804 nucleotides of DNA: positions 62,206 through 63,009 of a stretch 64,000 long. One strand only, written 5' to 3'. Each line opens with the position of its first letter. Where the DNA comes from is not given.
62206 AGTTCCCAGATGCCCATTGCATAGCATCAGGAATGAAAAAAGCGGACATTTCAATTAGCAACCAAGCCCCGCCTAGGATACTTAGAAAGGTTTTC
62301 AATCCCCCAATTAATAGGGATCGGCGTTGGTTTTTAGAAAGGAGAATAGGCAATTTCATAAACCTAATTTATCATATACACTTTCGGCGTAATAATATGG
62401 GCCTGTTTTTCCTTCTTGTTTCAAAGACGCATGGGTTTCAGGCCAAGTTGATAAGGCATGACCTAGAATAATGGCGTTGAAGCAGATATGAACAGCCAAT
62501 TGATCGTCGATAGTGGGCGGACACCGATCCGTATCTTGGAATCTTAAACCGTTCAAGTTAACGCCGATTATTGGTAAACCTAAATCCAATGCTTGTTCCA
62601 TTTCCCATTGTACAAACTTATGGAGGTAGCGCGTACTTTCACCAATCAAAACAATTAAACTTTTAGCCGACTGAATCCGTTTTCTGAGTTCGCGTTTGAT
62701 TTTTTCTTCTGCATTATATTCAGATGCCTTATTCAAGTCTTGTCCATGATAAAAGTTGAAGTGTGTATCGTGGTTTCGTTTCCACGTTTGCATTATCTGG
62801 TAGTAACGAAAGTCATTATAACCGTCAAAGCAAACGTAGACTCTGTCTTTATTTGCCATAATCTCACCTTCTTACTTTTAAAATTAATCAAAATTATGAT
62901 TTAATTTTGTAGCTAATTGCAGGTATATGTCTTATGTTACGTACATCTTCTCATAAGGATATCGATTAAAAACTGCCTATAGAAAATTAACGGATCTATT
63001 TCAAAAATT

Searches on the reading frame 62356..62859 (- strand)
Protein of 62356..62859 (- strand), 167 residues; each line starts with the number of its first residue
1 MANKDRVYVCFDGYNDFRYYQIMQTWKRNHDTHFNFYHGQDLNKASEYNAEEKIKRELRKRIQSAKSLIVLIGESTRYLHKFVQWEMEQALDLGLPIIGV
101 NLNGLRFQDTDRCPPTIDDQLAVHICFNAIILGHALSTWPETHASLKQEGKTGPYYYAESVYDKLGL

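Call 33: search_protein_families(library=pfam, proteins=[window:62356-62859:-], max_evalue=0.001)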
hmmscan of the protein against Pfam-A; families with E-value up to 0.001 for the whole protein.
window:62356-62859:- (167 aa): 1 family
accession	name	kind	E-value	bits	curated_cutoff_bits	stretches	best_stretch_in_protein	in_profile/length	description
PF08937.16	ThsB_TIR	-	5e-18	65.8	21.2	1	8-104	1-97/100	Thoeris protein ThsB, TIR-like domain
